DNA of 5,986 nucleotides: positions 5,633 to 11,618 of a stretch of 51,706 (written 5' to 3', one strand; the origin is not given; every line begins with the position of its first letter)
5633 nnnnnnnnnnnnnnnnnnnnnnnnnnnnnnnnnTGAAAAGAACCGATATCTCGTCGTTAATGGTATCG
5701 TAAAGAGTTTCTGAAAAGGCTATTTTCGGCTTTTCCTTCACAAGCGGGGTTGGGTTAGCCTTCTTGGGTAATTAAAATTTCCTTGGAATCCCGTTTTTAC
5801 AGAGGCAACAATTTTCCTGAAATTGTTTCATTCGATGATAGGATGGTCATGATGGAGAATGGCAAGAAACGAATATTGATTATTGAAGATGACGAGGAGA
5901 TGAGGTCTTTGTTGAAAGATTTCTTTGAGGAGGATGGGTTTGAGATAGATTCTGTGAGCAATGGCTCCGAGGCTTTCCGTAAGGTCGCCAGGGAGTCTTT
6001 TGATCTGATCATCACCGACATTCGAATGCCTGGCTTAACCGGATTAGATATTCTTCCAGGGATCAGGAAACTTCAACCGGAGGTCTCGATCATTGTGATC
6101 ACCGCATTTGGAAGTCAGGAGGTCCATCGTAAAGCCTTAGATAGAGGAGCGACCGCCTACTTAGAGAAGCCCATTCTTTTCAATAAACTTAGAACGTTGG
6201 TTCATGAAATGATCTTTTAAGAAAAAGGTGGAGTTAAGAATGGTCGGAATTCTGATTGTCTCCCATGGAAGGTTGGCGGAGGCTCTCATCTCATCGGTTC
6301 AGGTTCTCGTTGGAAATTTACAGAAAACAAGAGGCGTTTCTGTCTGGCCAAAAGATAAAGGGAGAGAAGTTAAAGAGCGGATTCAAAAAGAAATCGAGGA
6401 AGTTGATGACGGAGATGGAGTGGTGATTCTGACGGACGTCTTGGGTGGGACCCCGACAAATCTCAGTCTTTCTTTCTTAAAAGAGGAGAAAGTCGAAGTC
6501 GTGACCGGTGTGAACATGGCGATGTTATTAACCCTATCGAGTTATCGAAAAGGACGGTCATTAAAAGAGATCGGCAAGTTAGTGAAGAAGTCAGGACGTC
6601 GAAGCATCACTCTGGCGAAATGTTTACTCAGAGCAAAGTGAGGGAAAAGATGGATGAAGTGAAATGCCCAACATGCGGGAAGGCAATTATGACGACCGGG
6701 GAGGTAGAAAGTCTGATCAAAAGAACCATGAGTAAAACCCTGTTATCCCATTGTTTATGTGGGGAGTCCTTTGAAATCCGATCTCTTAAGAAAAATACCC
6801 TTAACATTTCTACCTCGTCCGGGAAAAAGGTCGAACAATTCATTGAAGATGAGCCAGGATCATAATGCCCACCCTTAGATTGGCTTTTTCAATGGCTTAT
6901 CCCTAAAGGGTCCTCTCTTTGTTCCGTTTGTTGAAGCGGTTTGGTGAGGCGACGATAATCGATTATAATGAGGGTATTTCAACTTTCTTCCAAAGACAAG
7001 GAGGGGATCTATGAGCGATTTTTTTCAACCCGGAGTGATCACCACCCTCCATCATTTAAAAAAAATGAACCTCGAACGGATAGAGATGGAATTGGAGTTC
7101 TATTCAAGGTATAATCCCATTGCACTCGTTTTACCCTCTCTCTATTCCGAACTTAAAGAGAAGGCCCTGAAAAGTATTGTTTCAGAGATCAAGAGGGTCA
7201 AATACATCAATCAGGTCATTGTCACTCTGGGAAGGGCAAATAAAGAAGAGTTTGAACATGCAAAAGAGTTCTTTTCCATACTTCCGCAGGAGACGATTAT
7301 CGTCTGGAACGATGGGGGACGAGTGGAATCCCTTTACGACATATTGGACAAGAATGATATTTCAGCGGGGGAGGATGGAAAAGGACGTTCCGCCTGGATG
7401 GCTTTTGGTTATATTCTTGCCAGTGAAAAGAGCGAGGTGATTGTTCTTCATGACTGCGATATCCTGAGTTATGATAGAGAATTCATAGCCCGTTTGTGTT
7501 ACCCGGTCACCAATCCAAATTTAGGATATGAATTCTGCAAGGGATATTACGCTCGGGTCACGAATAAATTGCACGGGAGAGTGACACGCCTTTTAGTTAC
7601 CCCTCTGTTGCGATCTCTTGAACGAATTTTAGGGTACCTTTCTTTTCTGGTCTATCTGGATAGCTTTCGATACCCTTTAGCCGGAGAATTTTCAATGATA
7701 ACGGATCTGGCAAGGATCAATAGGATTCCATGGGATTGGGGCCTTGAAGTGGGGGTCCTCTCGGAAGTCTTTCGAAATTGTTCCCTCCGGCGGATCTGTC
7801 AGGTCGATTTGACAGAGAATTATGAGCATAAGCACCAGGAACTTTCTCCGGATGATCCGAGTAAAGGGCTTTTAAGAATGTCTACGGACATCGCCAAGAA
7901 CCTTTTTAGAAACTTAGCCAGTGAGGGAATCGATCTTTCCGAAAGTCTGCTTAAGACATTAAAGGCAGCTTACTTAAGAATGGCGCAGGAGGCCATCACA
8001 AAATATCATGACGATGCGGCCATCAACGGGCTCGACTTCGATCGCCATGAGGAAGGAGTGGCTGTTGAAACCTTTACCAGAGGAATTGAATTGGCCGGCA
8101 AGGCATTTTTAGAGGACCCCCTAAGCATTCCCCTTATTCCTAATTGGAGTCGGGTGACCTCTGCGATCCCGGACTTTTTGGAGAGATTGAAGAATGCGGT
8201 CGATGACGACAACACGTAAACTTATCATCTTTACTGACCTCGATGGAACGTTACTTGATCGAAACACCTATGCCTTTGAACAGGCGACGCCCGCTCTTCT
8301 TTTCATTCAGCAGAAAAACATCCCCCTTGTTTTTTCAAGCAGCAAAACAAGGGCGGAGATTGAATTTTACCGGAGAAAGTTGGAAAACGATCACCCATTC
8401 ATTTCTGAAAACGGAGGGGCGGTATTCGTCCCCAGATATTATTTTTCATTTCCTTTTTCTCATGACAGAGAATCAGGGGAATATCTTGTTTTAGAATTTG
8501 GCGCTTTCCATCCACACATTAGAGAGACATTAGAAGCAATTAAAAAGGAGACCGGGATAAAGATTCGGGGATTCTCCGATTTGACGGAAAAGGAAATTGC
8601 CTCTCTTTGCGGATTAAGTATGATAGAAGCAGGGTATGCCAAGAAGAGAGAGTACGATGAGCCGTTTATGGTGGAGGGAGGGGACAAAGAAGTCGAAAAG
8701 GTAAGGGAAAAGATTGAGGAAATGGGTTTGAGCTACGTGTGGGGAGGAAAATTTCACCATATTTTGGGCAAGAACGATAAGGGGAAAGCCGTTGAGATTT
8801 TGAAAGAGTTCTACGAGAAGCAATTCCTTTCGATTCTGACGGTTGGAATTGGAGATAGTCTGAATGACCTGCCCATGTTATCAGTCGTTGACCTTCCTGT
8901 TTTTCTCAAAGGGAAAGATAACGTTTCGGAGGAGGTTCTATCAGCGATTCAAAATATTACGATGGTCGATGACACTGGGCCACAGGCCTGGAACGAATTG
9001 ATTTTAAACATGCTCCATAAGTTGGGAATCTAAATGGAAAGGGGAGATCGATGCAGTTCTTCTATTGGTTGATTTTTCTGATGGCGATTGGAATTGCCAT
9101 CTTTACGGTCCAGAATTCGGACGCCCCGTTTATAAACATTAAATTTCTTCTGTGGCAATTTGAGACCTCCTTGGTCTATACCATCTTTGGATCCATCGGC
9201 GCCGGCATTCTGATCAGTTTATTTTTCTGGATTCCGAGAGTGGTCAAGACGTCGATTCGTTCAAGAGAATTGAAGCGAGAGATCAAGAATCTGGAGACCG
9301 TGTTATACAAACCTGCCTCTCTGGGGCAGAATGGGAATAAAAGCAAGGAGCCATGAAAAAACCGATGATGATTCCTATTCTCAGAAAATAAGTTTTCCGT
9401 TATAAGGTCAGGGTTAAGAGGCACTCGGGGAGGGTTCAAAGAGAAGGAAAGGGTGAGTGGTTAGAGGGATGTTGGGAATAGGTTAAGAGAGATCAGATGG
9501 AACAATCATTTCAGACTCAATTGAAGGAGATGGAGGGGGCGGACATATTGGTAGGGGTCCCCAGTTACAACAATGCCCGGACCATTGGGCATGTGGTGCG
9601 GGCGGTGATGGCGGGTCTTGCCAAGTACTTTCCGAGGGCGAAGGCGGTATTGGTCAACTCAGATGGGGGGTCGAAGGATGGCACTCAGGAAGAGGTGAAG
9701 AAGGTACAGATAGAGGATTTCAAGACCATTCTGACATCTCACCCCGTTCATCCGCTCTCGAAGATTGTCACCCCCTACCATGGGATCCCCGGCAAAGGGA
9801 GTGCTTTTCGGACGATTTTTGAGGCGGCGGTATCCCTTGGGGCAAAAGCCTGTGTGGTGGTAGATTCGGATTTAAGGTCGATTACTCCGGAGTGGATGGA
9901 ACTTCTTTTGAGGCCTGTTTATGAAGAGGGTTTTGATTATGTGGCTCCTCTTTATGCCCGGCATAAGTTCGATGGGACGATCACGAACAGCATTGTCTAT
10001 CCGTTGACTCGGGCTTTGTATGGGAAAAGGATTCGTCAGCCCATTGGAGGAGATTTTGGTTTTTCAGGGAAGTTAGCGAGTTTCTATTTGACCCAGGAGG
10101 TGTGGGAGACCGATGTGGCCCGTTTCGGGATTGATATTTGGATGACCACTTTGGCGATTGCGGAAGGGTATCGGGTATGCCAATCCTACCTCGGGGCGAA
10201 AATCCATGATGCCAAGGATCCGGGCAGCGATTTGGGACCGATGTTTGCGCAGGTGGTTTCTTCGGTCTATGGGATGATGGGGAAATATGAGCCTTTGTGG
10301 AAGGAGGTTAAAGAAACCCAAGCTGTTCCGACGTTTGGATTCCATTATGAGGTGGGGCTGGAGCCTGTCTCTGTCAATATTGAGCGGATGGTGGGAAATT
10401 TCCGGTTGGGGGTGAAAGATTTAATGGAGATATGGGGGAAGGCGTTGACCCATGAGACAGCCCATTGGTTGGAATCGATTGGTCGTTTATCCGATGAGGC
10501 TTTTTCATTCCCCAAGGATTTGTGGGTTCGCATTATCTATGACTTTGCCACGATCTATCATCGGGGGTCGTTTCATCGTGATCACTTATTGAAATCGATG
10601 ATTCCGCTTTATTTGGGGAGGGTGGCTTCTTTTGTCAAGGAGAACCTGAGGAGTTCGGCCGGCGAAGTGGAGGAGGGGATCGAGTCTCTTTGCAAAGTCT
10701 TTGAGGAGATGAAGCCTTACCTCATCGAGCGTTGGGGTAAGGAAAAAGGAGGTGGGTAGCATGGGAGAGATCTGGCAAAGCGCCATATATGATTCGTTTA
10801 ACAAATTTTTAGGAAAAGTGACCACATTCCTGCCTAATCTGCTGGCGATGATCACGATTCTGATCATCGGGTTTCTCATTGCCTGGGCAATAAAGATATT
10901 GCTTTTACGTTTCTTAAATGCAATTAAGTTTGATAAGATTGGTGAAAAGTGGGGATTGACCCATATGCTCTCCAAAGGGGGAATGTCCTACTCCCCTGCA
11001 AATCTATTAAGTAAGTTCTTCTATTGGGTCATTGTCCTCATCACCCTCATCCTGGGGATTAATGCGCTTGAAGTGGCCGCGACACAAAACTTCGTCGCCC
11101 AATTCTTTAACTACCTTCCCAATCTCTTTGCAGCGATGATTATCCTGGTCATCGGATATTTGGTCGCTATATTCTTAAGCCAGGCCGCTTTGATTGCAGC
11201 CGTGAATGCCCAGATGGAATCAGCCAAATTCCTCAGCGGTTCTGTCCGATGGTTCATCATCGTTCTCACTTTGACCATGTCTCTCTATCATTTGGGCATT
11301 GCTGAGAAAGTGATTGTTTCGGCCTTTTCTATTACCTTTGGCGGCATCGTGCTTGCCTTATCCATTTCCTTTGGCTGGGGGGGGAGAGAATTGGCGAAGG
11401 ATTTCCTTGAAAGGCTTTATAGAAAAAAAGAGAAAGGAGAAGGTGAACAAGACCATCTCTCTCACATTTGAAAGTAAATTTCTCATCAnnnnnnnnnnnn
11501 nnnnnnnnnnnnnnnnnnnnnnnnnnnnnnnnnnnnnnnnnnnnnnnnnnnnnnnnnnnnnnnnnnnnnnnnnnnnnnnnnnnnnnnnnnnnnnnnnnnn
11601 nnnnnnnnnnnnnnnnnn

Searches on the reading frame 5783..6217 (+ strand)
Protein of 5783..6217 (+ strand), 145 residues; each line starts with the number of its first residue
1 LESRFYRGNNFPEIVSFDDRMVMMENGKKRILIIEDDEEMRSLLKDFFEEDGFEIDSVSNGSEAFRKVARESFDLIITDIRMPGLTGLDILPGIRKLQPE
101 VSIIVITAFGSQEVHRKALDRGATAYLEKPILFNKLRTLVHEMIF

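Call 44: search_protein_families(library=pfam, proteins=[window:5783-6217:+], max_evalue=0.00001)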
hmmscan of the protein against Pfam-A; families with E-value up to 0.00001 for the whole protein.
window:5783-6217:+ (145 aa): 1 family
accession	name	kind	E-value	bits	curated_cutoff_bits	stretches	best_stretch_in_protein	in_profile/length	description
PF00072.30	Response_reg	-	1.7e-30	105.9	30.2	1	31-140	1-110/111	Response regulator receiver domain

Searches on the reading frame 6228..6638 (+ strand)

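Call 44: search_protein_families(library=pfam, proteins=[window:6228-6638:+], max_evalue=0.00001)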
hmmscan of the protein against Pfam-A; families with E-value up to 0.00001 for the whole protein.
window:6228-6638:+ (137 aa): 1 family
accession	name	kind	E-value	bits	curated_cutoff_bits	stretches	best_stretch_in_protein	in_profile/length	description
PF03610.21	EIIA-man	-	1.1e-24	87.2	21.4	1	7-115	1-111/116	PTS system fructose IIA component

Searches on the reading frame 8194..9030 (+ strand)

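Call 44: search_protein_families(library=pfam, proteins=[window:8194-9030:+], max_evalue=0.00001)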
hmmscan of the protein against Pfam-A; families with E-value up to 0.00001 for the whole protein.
window:8194-9030:+ (279 aa): 2 families
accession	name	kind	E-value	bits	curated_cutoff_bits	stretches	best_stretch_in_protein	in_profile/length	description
PF08282.18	Hydrolase_3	-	2.9e-16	60.4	20.9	1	12-77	1-66/255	haloacid dehalogenase-like hydrolase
PF00702.32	Hydrolase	-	2.8e-06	28.3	26.4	0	12-230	4-188/191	haloacid dehalogenase-like hydrolase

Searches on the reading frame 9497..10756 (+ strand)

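Call 44: search_protein_families(library=pfam, proteins=[window:9497-10756:+], max_evalue=0.00001)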
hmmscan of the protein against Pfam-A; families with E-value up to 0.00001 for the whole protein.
window:9497-10756:+ (420 aa): 1 family
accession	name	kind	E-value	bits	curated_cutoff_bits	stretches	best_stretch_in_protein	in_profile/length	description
PF00535.33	Glycos_transf_2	-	2.8e-06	27.8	23.3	0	19-164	2-126/168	Glycosyl transferase family 2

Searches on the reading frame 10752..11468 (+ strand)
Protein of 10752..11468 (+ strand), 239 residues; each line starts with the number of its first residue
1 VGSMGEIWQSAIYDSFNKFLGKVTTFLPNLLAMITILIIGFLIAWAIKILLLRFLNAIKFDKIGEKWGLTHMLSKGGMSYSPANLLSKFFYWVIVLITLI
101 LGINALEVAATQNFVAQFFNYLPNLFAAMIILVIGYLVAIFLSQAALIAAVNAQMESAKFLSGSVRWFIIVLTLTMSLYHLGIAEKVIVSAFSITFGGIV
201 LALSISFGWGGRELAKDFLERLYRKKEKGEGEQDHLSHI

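Call 44: search_protein_families(library=pfam, proteins=[window:10752-11468:+], max_evalue=0.00001)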
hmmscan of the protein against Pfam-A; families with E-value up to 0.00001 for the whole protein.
window:10752-11468:+ (239 aa): 1 family
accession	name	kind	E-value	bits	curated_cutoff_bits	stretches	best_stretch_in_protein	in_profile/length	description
PF05552.17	MS_channel_1st_1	-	2.9e-16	59.5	22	2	112-144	4-36/50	Mechanosensitive ion channel, conserved TM helix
